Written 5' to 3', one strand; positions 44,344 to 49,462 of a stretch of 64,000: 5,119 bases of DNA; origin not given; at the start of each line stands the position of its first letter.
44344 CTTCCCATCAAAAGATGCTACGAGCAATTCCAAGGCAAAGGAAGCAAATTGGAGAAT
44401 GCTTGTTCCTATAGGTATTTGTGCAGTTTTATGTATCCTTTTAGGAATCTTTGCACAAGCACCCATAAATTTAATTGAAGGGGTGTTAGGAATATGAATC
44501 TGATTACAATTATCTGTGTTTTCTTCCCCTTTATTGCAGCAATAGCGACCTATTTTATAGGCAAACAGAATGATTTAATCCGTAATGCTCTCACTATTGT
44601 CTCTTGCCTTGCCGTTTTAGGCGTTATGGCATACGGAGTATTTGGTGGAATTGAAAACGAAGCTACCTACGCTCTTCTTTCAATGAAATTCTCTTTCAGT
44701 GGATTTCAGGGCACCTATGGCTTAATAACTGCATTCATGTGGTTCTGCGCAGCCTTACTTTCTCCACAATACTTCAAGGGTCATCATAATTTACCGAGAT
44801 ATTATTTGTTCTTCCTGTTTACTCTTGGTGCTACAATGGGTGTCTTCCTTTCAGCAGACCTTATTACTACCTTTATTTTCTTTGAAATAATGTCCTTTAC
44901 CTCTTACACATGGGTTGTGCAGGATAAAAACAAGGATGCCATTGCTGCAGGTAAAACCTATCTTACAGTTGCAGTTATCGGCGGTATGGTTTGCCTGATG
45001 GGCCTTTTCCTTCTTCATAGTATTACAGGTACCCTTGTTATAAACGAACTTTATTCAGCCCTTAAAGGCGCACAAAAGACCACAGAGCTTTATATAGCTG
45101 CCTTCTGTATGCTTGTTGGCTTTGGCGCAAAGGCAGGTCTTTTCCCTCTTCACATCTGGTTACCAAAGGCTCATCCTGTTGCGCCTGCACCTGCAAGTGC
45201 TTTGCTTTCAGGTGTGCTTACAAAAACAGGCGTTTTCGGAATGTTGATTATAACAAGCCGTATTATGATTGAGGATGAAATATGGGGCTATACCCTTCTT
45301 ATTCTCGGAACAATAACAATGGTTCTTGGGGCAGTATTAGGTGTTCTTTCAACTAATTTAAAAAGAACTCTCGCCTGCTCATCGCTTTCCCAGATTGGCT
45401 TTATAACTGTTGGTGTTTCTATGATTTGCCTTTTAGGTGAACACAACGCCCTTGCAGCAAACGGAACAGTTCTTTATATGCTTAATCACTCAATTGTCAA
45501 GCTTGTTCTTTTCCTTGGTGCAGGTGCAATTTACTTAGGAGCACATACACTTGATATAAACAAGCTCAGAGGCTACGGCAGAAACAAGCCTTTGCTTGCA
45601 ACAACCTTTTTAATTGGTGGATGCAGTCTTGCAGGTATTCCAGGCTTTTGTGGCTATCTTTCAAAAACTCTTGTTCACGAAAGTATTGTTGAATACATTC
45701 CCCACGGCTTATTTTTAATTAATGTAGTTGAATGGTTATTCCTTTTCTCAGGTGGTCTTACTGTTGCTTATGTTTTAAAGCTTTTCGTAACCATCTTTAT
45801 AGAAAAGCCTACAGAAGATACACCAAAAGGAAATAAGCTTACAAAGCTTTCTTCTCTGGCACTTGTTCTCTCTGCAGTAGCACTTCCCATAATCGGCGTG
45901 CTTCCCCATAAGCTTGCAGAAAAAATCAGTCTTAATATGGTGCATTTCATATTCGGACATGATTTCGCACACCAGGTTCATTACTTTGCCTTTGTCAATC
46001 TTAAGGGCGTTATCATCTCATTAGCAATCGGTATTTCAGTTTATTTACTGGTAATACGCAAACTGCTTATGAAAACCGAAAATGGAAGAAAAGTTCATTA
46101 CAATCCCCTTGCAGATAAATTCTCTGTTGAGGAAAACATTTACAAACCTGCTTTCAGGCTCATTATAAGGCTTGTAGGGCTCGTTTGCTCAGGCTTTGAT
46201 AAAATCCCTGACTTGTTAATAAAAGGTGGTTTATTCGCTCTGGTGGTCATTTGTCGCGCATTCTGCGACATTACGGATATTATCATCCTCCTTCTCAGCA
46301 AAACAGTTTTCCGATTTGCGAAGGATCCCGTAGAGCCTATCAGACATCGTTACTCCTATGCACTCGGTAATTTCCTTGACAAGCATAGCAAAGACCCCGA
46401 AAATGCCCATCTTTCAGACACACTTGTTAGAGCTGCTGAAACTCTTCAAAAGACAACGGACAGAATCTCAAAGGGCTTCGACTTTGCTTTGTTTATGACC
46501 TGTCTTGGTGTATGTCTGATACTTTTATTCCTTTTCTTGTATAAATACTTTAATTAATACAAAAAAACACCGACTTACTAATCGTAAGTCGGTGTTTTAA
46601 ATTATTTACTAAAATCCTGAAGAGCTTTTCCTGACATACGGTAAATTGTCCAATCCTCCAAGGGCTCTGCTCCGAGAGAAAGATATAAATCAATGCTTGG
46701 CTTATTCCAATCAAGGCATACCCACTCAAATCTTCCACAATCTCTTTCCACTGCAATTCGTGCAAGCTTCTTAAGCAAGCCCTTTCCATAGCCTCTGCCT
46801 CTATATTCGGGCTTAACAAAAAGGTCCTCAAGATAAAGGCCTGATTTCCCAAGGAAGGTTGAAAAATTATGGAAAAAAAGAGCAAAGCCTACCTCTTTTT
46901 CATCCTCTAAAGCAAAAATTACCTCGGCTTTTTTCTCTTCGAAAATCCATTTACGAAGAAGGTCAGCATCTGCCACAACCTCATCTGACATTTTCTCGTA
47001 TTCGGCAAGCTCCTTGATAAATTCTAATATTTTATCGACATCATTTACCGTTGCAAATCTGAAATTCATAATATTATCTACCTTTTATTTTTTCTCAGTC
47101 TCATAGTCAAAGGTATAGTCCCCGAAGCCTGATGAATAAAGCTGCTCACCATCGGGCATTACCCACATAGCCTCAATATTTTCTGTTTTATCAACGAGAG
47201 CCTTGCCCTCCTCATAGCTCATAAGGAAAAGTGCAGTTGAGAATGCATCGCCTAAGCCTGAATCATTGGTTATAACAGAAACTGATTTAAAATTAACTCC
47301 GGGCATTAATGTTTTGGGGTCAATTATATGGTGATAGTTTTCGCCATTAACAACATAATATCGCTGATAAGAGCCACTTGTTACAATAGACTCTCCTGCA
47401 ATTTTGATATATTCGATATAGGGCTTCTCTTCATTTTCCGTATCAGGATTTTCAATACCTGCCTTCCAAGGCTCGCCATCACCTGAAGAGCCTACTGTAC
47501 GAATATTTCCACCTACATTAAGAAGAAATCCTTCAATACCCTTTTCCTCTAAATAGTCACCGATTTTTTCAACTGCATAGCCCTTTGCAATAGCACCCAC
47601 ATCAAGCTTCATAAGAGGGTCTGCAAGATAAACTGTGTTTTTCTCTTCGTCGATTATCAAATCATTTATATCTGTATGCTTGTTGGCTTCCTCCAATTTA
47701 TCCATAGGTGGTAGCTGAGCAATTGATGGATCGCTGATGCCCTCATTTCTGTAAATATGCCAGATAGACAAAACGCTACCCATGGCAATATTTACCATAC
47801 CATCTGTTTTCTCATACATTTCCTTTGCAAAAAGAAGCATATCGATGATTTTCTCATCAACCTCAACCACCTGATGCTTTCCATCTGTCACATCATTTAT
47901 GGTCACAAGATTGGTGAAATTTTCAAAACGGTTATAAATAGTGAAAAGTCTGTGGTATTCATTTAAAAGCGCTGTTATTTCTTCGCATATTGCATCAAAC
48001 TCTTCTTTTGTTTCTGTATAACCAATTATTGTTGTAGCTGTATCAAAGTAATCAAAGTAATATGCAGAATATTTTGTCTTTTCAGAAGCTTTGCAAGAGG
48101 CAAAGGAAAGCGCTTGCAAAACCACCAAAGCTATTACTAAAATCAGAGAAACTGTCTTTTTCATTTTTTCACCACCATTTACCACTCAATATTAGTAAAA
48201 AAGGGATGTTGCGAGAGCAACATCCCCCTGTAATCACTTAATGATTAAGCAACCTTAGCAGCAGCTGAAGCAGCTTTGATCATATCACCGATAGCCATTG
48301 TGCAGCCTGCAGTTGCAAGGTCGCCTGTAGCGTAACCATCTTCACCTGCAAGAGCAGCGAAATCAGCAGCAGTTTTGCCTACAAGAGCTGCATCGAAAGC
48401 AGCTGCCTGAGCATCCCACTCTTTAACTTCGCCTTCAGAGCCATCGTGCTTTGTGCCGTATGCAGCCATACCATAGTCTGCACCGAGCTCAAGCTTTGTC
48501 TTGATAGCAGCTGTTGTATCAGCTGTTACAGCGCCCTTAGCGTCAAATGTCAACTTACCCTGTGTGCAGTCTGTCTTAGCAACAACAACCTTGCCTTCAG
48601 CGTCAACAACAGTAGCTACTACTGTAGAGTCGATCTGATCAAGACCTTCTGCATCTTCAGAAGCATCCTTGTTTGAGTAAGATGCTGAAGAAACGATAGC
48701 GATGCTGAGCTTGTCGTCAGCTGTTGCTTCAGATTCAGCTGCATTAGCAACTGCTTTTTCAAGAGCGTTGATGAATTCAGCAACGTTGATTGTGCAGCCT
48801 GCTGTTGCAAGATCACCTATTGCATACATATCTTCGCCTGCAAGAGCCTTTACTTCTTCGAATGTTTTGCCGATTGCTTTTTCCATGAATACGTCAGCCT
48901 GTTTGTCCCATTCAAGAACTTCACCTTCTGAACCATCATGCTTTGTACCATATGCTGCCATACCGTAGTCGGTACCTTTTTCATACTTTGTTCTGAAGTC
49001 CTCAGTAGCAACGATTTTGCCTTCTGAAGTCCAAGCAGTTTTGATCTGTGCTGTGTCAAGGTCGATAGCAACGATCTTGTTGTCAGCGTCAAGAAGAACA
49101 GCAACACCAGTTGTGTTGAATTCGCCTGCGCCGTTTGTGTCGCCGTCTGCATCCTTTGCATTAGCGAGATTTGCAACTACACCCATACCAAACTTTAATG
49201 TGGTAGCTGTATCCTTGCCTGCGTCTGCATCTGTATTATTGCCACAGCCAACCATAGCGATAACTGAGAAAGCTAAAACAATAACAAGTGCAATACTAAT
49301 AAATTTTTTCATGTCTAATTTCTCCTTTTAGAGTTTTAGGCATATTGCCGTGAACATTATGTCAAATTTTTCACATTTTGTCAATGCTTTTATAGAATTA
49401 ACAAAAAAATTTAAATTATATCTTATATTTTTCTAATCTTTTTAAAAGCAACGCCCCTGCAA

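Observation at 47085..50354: ApbE-linked tandem lipoprotein with a Cys-containing variant of the flavinylation motif (PplA-like module downstream of rnf)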

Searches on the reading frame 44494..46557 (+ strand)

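Call 79: search_protein_families(library=pfam, proteins=[window:44494-46557:+], max_evalue=0.00001)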
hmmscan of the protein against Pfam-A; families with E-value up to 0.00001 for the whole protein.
window:44494-46557:+ (687 aa): 1 family
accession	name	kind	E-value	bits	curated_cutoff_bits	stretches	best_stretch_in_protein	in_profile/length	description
PF00361.26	Proton_antipo_M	-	4.6e-56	190.6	21.5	1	120-413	1-290/294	NADH:quinone oxidoreductase/Mrp antiporter, TM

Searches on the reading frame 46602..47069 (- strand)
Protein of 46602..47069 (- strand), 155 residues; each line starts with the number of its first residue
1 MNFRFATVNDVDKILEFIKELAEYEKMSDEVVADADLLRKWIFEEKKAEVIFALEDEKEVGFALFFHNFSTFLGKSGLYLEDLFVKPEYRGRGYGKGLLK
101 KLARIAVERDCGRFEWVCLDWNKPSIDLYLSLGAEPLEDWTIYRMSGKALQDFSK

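Call 3: search_protein_families(library=pfam, proteins=[window:46602-47069:-], max_evalue=1)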
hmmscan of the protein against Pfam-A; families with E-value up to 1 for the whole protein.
window:46602-47069:- (155 aa): 8 families
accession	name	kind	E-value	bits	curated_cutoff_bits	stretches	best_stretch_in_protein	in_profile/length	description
PF00583.31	Acetyltransf_1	-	6.1e-19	68.8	20.7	1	33-133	19-115/116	Acetyltransferase (GNAT) family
PF13508.13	Acetyltransf_7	-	4.9e-12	46.5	27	1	49-133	4-81/84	Acetyltransferase (GNAT) domain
PF13673.13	Acetyltransf_10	-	3.2e-06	27.6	23.6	1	33-110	18-84/128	Acetyltransferase (GNAT) domain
PF08445.16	FR47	-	5.4e-06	26.7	22.1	1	79-136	23-79/86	FR47-like protein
PF13302.13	Acetyltransf_3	-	5.6e-06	27.5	25.4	1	3-134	4-137/138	Acetyltransferase (GNAT) domain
PF14542.12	Acetyltransf_CG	-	0.0041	17.7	30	1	59-108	11-55/80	GCN5-related N-acetyl-transferase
PF17013.11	Acetyltransf_15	-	0.012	15.4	35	1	28-103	45-98/210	Putative acetyl-transferase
PF13527.13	Acetyltransf_9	-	0.027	14.9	25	1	5-106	4-101/127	Acetyltransferase (GNAT) domain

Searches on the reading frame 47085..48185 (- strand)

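Call 3: search_protein_families(library=pfam, proteins=[window:47085-48185:-], max_evalue=1)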
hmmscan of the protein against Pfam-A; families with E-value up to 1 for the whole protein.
window:47085-48185:- (366 aa): 2 families
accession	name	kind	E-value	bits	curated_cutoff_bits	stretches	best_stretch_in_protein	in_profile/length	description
PF02424.20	ApbE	-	2.1e-68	231.2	25.6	1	49-341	3-266/266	ApbE family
PF22745.1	Nlig-Ia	-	0.11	13.6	27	1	61-92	31-63/92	DNA ligase-like, N-terminal NAD+-binding domain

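Call 4: search_protein_families(library=ncbifam, proteins=[window:47085-48185:-], max_evalue=1)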
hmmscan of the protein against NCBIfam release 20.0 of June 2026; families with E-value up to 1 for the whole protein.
window:47085-48185:- (366 aa): 3 families
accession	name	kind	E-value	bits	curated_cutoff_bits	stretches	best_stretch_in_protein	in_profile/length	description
NF007774.0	PRK10461.1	equivalog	2.1e-35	122.3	498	1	57-338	52-323/351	FAD:protein FMN transferase ApbE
NF050142.1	PG1828_fam_lipo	equivalog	0.0026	18.5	50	1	16-38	4-26/59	PG1828 family lipoprotein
NF045961.1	MAG5150_fam_LP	equivalog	0.066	12.6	80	1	8-97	1-80/331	MAG5150 family histidine triad lipoprotein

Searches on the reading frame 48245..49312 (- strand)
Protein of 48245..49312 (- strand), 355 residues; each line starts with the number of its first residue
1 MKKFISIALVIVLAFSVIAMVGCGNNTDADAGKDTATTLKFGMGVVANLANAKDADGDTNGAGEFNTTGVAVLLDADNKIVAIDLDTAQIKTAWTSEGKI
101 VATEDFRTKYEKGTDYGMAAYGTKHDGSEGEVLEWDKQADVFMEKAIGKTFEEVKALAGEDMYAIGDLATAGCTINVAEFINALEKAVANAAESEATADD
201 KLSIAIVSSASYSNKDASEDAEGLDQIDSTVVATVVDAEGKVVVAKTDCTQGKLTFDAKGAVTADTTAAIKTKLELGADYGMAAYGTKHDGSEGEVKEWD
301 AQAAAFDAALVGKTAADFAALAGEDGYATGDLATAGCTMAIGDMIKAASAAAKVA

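Call 3: search_protein_families(library=pfam, proteins=[window:48245-49312:-], max_evalue=1)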
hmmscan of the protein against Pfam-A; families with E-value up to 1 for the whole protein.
window:48245-49312:- (355 aa): 0 families

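Call 4: search_protein_families(library=ncbifam, proteins=[window:48245-49312:-], max_evalue=1)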
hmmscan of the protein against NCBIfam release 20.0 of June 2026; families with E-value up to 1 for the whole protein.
window:48245-49312:- (355 aa): 3 families
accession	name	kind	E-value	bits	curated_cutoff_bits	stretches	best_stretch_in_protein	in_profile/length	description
NF007748.0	PRK10428.1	equivalog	0.1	12.6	113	0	261-302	23-64/69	hypothetical protein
NF053514.2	JUQZ_fam_ocin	equivalog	0.12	12.6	40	1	1-37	1-37/107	BLB8/JUQZ-1 family protein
NF047847.2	SS_mature_LptM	equivalog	0.17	12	27.7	1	1-25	1-22/31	LPS translocon maturation chaperone LptM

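Call 6: find_homologous_proteins(query=window:48245-49312:-)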
Query window:48245-49312:- (355 aa): 1093 proteins with E <= 0.001 among 8000 candidates; the best 120 are listed.
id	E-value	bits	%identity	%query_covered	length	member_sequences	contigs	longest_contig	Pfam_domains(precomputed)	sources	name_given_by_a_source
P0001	1.3e-214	730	100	100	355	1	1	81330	-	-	-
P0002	3.3e-194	663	90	97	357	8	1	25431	-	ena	-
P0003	2.3e-188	643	89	97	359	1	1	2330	-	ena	-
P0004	1.1e-175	602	84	97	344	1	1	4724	-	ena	-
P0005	2.3e-175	601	84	97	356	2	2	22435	-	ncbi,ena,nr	ncbi:MAG: hypothetical protein IKV44_03475 [Clostridia bacterium]|nr:hypothetical protein [Clostridi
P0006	2.0e-173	594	83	97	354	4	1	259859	-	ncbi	-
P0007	1.1e-169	582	81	99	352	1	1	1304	-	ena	-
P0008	1.1e-168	579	82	97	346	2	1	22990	-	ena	-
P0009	1.6e-166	572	80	100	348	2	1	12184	-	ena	-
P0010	1.8e-165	568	79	97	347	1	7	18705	-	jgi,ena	-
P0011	1.9e-162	558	80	97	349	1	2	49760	-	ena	-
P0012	3.0e-162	558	78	97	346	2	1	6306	-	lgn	-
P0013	3.5e-159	547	77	97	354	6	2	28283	-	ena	-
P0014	1.3e-158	546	78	97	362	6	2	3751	-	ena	-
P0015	2.9e-158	544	77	99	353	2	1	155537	-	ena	-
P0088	4.3e-139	481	68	97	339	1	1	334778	-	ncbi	-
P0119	2.2e-130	453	63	97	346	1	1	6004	-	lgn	-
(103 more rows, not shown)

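Call 10: find_encoding_contigs(protein=P0119, flank=8000, max_places=2)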
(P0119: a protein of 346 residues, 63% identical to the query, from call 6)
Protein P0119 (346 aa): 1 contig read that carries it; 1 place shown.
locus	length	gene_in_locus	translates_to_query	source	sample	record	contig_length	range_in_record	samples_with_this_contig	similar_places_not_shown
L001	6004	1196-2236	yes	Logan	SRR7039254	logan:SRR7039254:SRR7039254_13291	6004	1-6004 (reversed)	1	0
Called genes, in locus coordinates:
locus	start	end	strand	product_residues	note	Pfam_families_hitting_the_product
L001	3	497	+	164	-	?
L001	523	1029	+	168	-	PF07456:Hpre_diP_synt_I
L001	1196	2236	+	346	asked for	-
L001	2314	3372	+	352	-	PF02424:ApbE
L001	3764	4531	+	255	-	PF01381:HTH_3, PF12844:HTH_19, PF13560:HTH_31 (faint)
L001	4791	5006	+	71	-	PF12728:HTH_17 (weak)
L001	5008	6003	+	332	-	?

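Call 11: find_encoding_contigs(protein=P0088, flank=8000, max_places=2)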
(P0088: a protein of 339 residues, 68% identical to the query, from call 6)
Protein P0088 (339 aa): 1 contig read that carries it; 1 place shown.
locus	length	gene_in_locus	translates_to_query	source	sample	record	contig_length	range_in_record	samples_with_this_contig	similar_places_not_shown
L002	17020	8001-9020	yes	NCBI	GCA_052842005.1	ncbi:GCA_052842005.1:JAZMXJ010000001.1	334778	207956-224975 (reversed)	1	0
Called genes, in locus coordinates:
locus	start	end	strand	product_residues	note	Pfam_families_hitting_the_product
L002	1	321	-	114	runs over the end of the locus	PF03334:PhaG_MnhG_YufB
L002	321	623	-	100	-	PF04066:MrpF_PhaF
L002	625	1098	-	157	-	PF01899:MNHE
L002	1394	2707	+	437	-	PF13375:RnfC_N, PF01512:Complex1_51K, PF10531:SLBB, PF13534:Fer4_17 (faint), PF13183:Fer4_8 (weak), PF13237:Fer4_10 (weak), PF12838:Fer4_7 (faint)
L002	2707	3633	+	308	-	PF03116:NQR2_RnfD_RnfE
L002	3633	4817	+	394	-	PF04205:FMN_bind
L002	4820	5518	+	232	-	PF02508:Rnf-Nqr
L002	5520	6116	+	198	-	PF02508:Rnf-Nqr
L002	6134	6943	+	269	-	PF04060:FeS, PF12838:Fer4_7, PF13237:Fer4_10 (weak), PF13187:Fer4_9 (weak), PF00037:Fer4 (weak), PF12837:Fer4_6 (weak), PF14697:Fer4_21 (weak), PF12838:Fer4_7 (weak), +6 more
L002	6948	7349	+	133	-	PF07009:NusG_II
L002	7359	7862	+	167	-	PF07456:Hpre_diP_synt_I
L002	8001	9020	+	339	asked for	-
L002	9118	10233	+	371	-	PF02424:ApbE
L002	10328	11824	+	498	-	PF01087:GalP_UDP_transf, PF02744:GalP_UDP_tr_C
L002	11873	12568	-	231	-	PF19700:DUF6198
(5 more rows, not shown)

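Call 20: predict_structure(alignment_id=A2)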
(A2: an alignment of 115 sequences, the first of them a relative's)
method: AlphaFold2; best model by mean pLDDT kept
length: 355 residues; sequences in the alignment: 115
mean_pLDDT: 89.3   pTM: 0.86
mean pLDDT of the five models: 89.3, 88.6, 88.5, 88.5, 88.4
residues with pLDDT >= 90: 269; 70-90: 49; 50-70: 9; < 50: 28
segments of 3 or more residues with pLDDT < 50: 1-5, 13-34
pLDDT, mean of each block of 10 residues (from residue 1): 49 44 34 67 98 95 98 98 98 98 97 94 77 94 98 97 92 92 99 97 98 95 98 98 98 98 96 96 85 85 97 97 90 85 97 84
secondary structure, 60 per line:
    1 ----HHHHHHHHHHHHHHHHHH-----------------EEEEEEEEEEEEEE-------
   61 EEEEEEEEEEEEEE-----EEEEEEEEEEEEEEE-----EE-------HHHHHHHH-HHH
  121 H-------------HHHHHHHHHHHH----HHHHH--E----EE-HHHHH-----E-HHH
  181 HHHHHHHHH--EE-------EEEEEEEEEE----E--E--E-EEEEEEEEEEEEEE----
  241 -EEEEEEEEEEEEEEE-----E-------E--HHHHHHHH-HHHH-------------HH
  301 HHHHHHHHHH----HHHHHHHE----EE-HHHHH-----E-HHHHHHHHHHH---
elements in order: H5-22 E40-53 E61-74 E80-94 H109-116 H118-121 H135-146 H151-155 H166-170 H178-189 E201-210 E223-236 E242-256 H273-280 H282-285 H299-310 H315-321 H330-334 H342-352

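Call 23: fold_search(model_id=the predicted structure, library=pdb)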
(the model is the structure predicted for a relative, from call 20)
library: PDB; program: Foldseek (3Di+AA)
matches with E <= 10: 1290; with E <= 0.001: 0
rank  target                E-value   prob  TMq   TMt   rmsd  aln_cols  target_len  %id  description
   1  8rmc_D                6.2e-03  0.95  0.17  0.41  14.0       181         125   14  Structure of the FDX2-bound core ISC complex (proximal conformation) (released 2024-12-18)
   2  8pk8_D                7.4e-03  0.94  0.17  0.41  13.6       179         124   14  Structure of the human mitochondrial iron-sulfur cluster biosynthesis complex during persulfide transfer (persulfide o (released 2024-05-01)
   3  9a32_MODEL_1_A        8.8e-03  0.12  0.12  0.12  19.5       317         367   13  Model of E. coli OmpC by in-cell photo-crosslinking MS and deep learning (released 2023-02-24)
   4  5wkp_H                1.2e-02  0.96  0.18  0.42  12.2       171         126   15  Crystal Structure of the Human mitochondrial Cysteine Desulfurase in complex with ISD11 and Iron-Sulfur Cluster Scaffo (released 2017-11-15)
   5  6wi2_D                1.2e-02  0.94  0.18  0.42  12.2       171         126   16  Structure of human mitochondrial complex Nfs1-ISCU2-ISD11 with E.coli ACP1 at 1.95 A resolution (NIAU)2. N-terminal mu (released 2020-04-22)
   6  7rtk_D                1.4e-02  0.91  0.17  0.42  13.9       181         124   14  Structure of the (NIAU)2 complex with N-terminal mutation of ISCU2 Y35D at 2.5 A resolution (released 2021-08-25)
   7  6wih_D                1.6e-02  0.92  0.18  0.42  12.7       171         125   15  N-terminal mutation of ISCU2 (L35H36) traps Nfs1 Cys loop in the active site of ISCU2 without metal present. Structure (released 2020-05-13)
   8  6uxe_D                1.7e-02  0.90  0.17  0.41  13.6       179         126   14  Structure of the human mitochondrial desulfurase complex Nfs1-ISCU2(M140I)-ISD11 with E.coli ACP1 at 1.57 A resolution (released 2019-11-20)
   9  7shw_A                2.2e-02  0.06  0.10  0.12  20.1       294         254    8  Crystal structure of Mycobacterium smegmatis LmcA with xenon (released 2022-04-13)
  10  9e2g_0B               2.8e-02  0.07  0.10  0.06  35.8       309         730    7  Cryo-EM structure of 48 nm repeat of microtubule doublet from T. brucei flagellum (released 2025-03-12)
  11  6w1d_D                2.9e-02  0.84  0.17  0.41  13.6       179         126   14  Structure of human mitochondrial complex Nfs1-ISCU2 (WT)-ISD11 with E.coli ACP1 at 1.8 A resolution (NIAU)2 (released 2020-03-18)
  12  1wfz_MODEL_1_A        3.3e-02  0.82  0.17  0.39  16.2       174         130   15  Solution structure of Iron-sulfur cluster protein U (IscU) (released 2004-11-27)
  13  7n3v_A                4.6e-02  0.03  0.09  0.11  19.6       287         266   10  Crystal structure of Mycobacterium smegmatis LmcA (released 2022-04-13)
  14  4dni                  4.6e-02  0.03  0.08  0.09  18.5       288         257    9  Structure of Editosome protein (released 2012-12-26)
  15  7n3v_B                4.9e-02  0.06  0.12  0.15  20.3       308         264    7  Crystal structure of Mycobacterium smegmatis LmcA (released 2022-04-13)
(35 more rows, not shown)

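Call 25: search_solved_structures(query=A3, max_evalue=10, show_alignments=3)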
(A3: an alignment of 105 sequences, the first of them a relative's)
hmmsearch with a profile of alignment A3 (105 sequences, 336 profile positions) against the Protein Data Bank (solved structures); distinct sequences matched with E-value up to 10: 2.
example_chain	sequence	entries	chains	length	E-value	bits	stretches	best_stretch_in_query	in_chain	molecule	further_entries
2kzx_A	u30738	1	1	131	4.6e-08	35.7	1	265-335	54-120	Uncharacterized protein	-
2yp6_A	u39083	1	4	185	0.51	12.6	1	1-28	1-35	THIOREDOXIN FAMILY PROTEIN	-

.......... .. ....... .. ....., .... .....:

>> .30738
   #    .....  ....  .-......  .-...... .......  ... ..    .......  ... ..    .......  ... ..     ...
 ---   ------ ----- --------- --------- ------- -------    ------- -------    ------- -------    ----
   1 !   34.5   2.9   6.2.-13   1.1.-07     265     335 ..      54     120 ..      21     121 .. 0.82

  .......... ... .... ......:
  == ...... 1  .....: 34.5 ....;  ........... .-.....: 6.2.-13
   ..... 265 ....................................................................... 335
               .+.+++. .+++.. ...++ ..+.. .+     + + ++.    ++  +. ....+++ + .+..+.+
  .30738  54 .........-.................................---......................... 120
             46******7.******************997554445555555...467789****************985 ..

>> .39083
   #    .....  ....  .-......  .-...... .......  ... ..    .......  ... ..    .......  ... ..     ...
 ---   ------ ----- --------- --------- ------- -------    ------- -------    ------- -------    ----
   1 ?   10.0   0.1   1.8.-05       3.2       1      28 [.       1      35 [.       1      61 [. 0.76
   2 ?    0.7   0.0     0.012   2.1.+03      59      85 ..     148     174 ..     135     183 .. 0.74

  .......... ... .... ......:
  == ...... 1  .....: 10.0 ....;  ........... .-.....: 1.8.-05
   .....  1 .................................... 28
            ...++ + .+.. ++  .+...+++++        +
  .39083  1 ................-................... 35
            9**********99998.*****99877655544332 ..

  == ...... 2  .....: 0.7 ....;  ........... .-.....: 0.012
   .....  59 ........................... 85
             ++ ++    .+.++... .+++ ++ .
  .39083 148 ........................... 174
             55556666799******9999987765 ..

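Call 26: search_protein_families(library=pfam, alignment_id=A3, max_evalue=1)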
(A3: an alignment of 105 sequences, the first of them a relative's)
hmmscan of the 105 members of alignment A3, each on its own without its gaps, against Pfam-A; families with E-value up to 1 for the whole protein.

A. member 1, P0001 (355 aa): 0 families

B. families by the number of members that match (of 105 scanned): 178 families (the first 25 are shown)
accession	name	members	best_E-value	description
PF00622.36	SPRY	10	0.00024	SPRY domain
PF00541.23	Adeno_knob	5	0.0019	Adenoviral fibre protein (knob domain)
PF08139.17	LPAM_1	5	0.014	Prokaryotic membrane lipoprotein lipid attachment site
PF09448.16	MmlI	5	0.026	Methylmuconolactone methyl-isomerase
PF16339.10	DUF4969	5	0.076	Domain of unknown function (DUF4969)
PF08842.16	Mfa2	4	3.8e-05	Fimbrillin-A associated anchor proteins Mfa1 and Mfa2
PF19081.6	Ig_7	4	0.045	Ig-like domain CHU_C associated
PF04205.19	FMN_bind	3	0.00016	FMN-binding domain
PF07559.19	FlgE_D2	3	0.012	Flagellar basal body protein FlaE D2 domain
PF15180.11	NPBW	3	0.021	Neuropeptides B and W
PF19631.4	Trypco2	3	0.024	Trypsin-co-occurring domain 2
PF08794.16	FHBP_C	3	0.035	Factor H binding protein, C-terminal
PF20101.4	DUF6491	3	0.045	Family of unknown function (DUF6491)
PF20763.3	UDG-inhib_P56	2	3.8e-06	Phage phi29, UDG inhibitor P56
PF16342.10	DUF4972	2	0.00011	Domain of unknown function (DUF4972)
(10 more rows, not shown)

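Call 35: find_related_loci(query=A2, collection=genome_contigs, flank=7000)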
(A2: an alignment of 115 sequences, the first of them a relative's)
Query A2 (355 aa) in genome_contigs; peptide patterns used: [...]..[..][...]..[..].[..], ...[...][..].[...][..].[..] (x = any residue, [..] = any of these).
600 stretches matched a pattern (row limit reached: there are more); 6 encode a relative of the query (tblastn E <= 1e-3); 6 distinct loci.
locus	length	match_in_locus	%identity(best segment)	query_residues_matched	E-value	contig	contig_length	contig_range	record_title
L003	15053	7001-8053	72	1-353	9e-159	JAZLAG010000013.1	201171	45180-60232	MAG: Acutalibacteraceae bacterium isolate T1900045080_TC20190074.MAGScoT_cleanbin_000004 SGB_4651_k141_1355131, whole ge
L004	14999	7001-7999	73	1-345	4e-150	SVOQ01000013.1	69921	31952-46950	MAG: Oscillospiraceae bacterium isolate SIG569 NODE_2002_length_69921_cov_3.685374, whole genome shotgun sequence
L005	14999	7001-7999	62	1-346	5e-124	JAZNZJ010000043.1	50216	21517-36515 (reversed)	MAG: Candidatus Fimenecus sp. isolate T1900044768_TS20190234.MAGScoT_cleanbin_000009 SGB_2435_k141_2251746, whole genome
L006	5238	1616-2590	57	1-345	1e-111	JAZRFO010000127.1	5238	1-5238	MAG: Acutalibacteraceae bacterium isolate T1900045494_YK20190188.MAGScoT_cleanbin_000052 SGB_7415_k141_42184, whole geno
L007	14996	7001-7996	49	22-355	2e-82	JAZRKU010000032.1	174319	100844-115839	MAG: Acutalibacteraceae bacterium isolate T1900045445_YK20190136.MAGScoT_cleanbin_000034 SGB_7146_k141_2079406, whole ge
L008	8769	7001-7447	40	42-347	5e-15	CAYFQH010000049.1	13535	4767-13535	MAG TPA_asm: uncultured Oscillospiraceae bacterium isolate ERP107106_co1_165 genome assembly, contig: NODE_4426_length_1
